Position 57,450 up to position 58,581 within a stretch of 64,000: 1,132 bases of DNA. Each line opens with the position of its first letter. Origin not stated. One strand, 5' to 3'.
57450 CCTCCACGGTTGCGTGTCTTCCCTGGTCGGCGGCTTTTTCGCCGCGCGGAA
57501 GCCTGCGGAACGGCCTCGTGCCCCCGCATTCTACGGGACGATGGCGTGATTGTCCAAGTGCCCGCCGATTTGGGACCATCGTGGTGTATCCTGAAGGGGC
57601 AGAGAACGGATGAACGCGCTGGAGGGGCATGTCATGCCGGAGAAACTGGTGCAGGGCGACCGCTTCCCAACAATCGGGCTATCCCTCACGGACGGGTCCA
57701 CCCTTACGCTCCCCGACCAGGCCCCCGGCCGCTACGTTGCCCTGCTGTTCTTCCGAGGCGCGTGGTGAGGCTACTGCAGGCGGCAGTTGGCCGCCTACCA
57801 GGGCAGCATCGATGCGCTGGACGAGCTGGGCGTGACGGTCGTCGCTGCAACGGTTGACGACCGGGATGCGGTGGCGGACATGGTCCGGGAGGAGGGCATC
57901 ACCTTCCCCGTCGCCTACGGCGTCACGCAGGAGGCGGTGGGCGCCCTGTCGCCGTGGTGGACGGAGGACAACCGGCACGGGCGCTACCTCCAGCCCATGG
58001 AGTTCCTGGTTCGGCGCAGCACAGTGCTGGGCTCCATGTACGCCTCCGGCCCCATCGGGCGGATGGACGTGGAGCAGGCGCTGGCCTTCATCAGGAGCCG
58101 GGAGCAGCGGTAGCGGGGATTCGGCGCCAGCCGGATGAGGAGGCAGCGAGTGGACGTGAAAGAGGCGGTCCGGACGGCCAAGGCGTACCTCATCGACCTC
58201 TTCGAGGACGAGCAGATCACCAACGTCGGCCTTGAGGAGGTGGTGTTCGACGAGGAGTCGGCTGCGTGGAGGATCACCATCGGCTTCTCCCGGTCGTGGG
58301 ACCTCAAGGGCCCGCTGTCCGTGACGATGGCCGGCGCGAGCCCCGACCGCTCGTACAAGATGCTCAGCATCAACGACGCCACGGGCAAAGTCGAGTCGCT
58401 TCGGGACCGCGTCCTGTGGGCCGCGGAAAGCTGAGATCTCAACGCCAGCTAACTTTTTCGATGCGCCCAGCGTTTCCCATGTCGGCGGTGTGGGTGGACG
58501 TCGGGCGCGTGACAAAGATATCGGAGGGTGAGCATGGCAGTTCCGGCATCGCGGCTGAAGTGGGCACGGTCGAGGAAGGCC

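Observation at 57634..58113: In-frame TGA at the redox-Cys position of a peroxiredoxin-like gene, followed by a SECIS-like hairpin: probable selenoprotein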

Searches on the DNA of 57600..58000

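Call 9: search_rna_families(source=window, start=57600, end=58000, threshold=evalue, max_evalue=10)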
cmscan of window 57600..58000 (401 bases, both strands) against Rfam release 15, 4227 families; matches with E-value up to 10: 3.
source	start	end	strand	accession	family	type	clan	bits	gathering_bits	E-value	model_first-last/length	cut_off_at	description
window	57837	57936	+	RF03841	mir-8941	Gene; miRNA;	-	18.3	80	2.3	1-84/84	no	mir-8941 microRNA precursor family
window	57827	57890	+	RF03108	Methylosinus-1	Gene; sRNA;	-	13.1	145.1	0.8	1-214/214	no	Methylosinus-1 RNA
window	57739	57832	-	RF00387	IRES_FGF1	Cis-reg; IRES;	-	11.1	38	7.6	1-162/162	no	FGF-1 internal ribosome entry site (IRES)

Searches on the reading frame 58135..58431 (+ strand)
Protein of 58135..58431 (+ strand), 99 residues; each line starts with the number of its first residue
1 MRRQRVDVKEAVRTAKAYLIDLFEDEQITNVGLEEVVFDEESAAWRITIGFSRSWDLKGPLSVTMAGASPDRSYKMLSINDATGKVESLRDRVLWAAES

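Call 4: search_protein_families(library=pfam, proteins=[window:58135-58431:+], max_evalue=0.01)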
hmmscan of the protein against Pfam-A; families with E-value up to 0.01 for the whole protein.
window:58135-58431:+ (99 aa): 0 families

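Call 37: search_protein_families(library=ncbifam, proteins=[window:58135-58431:+], max_evalue=0.01)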
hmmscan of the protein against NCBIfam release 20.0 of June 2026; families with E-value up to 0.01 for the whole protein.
window:58135-58431:+ (99 aa): 0 families
